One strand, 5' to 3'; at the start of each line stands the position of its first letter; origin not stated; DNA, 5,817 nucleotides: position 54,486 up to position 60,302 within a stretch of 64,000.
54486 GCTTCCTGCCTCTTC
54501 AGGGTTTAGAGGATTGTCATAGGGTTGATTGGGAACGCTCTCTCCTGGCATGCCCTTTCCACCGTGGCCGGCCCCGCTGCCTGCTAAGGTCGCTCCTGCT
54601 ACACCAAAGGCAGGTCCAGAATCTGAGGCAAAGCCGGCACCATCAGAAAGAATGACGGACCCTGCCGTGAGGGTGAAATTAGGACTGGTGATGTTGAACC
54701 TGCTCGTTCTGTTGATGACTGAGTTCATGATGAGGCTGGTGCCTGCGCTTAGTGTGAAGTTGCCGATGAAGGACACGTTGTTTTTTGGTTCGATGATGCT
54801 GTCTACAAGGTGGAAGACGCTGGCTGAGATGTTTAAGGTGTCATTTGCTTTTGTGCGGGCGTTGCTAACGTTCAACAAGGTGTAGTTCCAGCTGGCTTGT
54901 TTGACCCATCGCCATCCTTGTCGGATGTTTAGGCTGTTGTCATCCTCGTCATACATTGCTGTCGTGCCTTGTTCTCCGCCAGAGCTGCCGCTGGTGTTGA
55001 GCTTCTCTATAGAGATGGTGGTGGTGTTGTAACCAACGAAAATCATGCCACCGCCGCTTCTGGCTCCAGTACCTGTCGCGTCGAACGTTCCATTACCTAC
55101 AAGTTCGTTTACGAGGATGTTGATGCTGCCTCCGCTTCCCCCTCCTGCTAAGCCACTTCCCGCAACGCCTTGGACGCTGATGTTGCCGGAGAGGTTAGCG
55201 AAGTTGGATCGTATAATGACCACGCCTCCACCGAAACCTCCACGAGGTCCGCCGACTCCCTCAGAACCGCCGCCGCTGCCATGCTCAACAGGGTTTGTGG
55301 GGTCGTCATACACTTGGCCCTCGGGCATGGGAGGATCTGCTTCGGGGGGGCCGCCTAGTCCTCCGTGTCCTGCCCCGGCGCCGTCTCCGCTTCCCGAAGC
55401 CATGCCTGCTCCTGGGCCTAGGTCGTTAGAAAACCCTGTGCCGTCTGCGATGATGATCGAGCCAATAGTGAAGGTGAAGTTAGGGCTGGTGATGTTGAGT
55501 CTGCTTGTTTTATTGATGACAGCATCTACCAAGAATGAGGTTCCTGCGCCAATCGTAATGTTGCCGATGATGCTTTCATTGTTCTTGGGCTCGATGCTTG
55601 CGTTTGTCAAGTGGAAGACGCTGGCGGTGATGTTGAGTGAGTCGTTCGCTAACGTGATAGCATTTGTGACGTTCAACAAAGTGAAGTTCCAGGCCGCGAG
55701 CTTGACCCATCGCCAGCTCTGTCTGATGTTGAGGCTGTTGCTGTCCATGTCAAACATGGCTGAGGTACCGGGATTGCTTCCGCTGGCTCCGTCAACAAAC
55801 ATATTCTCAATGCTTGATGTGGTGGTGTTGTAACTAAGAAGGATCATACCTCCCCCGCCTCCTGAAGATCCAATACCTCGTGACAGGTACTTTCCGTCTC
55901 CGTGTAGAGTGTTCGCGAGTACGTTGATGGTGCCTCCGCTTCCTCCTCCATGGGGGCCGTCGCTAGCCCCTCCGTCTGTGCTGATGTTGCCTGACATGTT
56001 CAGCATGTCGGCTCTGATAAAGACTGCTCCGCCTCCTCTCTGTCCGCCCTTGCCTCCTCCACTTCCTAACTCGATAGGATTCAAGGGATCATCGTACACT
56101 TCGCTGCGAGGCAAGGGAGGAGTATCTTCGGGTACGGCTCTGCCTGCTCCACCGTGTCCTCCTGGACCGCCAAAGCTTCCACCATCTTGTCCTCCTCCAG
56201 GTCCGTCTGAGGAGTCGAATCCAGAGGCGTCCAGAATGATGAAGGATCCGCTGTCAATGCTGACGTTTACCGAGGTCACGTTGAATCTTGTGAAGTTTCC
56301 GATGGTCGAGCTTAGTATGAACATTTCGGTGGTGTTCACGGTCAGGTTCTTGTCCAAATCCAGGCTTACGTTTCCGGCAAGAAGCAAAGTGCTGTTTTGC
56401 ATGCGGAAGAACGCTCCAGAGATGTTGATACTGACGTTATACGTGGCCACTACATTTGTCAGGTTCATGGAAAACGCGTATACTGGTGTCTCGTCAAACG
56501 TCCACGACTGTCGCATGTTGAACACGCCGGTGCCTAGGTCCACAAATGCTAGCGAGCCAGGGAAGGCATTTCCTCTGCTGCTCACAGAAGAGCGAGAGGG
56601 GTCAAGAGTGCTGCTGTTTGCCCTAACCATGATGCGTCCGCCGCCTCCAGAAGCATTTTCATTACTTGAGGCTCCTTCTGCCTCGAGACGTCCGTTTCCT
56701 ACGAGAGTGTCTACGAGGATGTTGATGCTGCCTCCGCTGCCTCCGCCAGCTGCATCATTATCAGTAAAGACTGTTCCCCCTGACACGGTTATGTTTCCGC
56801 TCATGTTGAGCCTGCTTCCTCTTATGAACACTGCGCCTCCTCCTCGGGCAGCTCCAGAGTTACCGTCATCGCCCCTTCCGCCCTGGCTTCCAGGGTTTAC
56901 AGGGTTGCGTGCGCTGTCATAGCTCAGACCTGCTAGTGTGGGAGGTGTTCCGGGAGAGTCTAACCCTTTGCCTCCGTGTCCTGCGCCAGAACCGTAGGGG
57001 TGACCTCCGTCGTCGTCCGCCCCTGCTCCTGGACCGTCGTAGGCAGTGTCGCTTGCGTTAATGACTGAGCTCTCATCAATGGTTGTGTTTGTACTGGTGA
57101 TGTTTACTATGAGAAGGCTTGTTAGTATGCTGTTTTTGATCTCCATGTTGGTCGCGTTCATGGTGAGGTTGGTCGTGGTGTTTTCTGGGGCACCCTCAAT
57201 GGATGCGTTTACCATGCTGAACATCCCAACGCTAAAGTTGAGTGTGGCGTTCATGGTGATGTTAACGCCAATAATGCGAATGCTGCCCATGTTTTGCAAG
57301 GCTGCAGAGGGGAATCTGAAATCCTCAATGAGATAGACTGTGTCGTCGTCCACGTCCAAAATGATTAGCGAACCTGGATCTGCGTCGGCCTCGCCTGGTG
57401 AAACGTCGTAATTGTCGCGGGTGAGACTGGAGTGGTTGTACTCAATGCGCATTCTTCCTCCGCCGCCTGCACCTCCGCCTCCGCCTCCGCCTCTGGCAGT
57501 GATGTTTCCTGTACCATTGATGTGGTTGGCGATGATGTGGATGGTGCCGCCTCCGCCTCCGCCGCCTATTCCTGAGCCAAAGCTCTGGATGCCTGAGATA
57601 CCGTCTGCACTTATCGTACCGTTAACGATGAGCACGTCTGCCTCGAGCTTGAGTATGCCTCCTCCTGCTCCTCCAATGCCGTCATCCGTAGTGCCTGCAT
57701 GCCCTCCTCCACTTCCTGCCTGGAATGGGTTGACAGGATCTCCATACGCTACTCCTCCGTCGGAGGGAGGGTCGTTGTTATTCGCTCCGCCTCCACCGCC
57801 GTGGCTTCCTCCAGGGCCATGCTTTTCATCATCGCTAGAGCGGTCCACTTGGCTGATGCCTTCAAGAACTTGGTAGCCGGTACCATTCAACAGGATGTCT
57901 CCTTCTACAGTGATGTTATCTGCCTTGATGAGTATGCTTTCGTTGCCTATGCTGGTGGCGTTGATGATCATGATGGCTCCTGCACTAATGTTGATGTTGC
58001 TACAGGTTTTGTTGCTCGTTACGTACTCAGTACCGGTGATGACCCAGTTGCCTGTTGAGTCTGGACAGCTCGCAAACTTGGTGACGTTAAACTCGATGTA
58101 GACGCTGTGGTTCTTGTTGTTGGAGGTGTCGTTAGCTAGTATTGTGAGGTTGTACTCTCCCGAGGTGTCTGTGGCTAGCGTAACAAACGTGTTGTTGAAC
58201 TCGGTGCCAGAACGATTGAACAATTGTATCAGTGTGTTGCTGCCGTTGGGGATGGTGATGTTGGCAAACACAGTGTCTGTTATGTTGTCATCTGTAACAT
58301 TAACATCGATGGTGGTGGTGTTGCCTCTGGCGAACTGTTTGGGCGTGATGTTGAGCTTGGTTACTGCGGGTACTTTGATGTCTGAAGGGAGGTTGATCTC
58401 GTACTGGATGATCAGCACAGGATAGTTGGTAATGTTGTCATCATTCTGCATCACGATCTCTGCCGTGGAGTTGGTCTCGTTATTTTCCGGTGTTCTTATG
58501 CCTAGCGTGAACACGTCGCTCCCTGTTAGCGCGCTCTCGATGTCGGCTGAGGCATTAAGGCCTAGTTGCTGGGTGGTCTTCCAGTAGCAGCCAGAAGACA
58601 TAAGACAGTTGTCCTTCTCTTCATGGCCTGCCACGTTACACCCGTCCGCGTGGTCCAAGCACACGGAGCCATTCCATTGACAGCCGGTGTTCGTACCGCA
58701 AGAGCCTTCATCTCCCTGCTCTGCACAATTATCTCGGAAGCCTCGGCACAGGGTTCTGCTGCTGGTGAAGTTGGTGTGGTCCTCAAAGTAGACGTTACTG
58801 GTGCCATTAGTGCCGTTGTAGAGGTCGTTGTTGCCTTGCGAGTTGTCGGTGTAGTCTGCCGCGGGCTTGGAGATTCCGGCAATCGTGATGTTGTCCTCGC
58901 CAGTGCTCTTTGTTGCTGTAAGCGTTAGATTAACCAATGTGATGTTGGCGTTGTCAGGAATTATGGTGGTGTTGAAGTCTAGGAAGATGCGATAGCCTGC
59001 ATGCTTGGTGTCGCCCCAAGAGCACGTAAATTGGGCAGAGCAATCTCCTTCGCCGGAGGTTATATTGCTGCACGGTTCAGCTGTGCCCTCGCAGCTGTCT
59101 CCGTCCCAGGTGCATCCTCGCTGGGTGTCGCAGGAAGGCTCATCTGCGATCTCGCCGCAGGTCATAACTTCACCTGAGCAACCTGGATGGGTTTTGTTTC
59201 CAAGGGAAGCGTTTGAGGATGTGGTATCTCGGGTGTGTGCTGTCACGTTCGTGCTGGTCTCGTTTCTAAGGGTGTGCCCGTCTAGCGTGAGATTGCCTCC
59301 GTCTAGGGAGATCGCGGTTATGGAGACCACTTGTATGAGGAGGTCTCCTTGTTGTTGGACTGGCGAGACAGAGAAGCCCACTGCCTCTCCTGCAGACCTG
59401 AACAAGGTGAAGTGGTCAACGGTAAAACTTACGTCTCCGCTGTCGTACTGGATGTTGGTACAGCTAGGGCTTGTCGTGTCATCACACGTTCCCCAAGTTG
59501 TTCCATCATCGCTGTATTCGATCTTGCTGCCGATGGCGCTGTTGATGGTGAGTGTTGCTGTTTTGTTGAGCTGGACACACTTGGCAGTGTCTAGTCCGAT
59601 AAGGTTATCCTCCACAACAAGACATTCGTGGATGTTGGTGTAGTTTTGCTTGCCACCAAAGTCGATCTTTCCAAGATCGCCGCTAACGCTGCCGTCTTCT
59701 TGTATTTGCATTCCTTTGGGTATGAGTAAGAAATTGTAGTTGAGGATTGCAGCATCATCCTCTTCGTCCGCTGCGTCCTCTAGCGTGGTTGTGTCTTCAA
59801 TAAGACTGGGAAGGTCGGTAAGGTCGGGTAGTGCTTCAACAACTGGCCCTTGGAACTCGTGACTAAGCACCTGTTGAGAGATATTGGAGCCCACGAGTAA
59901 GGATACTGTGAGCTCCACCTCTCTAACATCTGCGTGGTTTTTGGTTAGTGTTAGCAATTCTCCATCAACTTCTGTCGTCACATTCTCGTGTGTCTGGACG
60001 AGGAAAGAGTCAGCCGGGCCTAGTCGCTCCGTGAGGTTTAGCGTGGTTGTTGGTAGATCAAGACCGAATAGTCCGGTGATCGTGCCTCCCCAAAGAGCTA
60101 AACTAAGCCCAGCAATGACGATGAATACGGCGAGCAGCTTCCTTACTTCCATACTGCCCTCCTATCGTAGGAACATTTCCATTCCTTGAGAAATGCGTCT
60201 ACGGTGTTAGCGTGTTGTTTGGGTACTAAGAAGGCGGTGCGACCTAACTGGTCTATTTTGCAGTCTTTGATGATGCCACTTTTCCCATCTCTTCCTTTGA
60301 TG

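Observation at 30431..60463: About 30 kb accessory island of convergent giant cysteine-rich surface proteins with lectin, integrin-like, beta-helix and lipase domains; candidate host or cell-cell interaction apparatus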

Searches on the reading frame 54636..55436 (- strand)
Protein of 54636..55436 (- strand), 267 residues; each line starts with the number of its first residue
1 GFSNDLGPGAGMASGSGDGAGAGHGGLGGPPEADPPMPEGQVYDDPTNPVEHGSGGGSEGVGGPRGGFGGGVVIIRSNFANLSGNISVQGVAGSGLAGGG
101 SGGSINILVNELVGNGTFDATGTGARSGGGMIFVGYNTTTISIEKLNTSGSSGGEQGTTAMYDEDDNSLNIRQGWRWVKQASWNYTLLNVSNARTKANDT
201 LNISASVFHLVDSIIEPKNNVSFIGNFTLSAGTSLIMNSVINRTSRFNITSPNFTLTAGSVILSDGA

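Call 83: search_solved_structures(query=A4, max_evalue=5)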
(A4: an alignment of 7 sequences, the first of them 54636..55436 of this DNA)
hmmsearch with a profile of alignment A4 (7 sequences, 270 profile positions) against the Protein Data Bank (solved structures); distinct sequences matched with E-value up to 5: 1.
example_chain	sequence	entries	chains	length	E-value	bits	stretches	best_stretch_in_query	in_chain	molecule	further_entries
6l2m_A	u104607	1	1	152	3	10.4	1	159-248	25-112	Nucleoside deaminase family protein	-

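Call 84: search_protein_families(library=phrogs, proteins=[window:54636-55436:-], max_evalue=0.01)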
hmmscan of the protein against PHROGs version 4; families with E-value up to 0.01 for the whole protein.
window:54636-55436:- (267 aa): 0 families

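Call 96: find_related_loci(query=A4, collection=viral_contigs, flank=5000)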
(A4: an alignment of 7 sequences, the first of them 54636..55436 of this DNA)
Query A4 (267 aa) in viral_contigs; peptide patterns used: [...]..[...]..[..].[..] (x = any residue, [..] = any of these).
401 stretches matched a pattern, but none encodes a relative of the query by tblastn (E <= 1e-3).

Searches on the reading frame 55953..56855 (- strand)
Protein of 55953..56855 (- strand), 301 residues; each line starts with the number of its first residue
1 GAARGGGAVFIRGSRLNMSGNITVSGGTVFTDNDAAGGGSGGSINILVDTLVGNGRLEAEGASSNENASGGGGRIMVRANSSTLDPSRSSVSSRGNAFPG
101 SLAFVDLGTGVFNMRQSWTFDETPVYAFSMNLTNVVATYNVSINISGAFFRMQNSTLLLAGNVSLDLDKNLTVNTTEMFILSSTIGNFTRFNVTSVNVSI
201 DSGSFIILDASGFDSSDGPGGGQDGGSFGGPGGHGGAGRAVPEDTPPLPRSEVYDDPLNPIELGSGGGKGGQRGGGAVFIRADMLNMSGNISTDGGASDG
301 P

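Call 39: search_protein_families(library=pfam, proteins=[window:55953-56855:-], max_evalue=0.5)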
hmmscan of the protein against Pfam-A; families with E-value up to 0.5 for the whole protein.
window:55953-56855:- (301 aa): 1 family
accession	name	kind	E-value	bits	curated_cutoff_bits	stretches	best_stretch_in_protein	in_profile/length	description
PF18715.7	Phage_spike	-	0.15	12.4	28.2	0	17-29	38-50/53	Phage spike trimer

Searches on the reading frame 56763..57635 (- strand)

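Call 39: search_protein_families(library=pfam, proteins=[window:56763-57635:-], max_evalue=0.5)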
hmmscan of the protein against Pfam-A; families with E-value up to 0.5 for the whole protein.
window:56763-57635:- (291 aa): 1 family
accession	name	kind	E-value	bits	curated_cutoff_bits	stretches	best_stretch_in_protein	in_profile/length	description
PF05476.16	PET122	-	0.32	10.7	22.3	1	128-191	154-217/261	PET122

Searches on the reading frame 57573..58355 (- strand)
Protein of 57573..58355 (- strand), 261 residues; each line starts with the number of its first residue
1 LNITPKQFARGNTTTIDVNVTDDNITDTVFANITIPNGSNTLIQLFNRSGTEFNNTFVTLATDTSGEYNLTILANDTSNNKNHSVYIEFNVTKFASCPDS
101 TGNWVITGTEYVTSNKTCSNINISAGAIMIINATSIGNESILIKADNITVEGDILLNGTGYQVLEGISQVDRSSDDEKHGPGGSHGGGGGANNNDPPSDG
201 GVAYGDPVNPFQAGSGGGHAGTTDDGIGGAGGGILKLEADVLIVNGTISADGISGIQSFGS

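Call 39: search_protein_families(library=pfam, proteins=[window:57573-58355:-], max_evalue=0.5)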
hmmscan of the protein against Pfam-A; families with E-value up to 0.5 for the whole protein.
window:57573-58355:- (261 aa): 3 families
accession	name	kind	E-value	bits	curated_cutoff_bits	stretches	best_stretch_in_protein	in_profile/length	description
PF06342.18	DUF1057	-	0.023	14.2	21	1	128-172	105-149/297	Alpha/beta hydrolase of unknown function (DUF1057)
PF13754.12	Big_3_4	-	0.057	13.8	27.3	1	46-89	16-57/106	Domain of unknown function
PF14321.11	DUF4382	-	0.059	14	25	1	10-96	46-124/136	Domain of unknown function (DUF4382)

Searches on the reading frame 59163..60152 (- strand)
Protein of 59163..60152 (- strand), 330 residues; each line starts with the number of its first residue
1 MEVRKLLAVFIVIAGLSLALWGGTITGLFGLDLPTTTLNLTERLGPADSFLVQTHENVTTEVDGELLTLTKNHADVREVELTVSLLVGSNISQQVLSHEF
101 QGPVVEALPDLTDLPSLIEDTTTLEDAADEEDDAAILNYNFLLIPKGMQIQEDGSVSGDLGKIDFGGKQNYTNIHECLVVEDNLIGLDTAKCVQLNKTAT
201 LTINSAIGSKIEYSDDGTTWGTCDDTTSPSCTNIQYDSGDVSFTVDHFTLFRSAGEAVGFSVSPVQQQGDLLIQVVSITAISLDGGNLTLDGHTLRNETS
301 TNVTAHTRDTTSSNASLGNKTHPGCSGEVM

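Call 39: search_protein_families(library=pfam, proteins=[window:59163-60152:-], max_evalue=0.5)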
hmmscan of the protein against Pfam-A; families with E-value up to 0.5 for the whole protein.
window:59163-60152:- (330 aa): 1 family
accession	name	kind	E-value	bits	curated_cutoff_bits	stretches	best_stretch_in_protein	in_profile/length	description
PF22633.2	F5_F8_type_C_2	-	0.29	12.2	27.8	1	208-230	50-72/91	NedA-like, galactose-binding domain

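Call 84: search_protein_families(library=phrogs, proteins=[window:59163-60152:-], max_evalue=0.01)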
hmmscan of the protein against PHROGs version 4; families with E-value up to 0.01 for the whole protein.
window:59163-60152:- (330 aa): 0 families
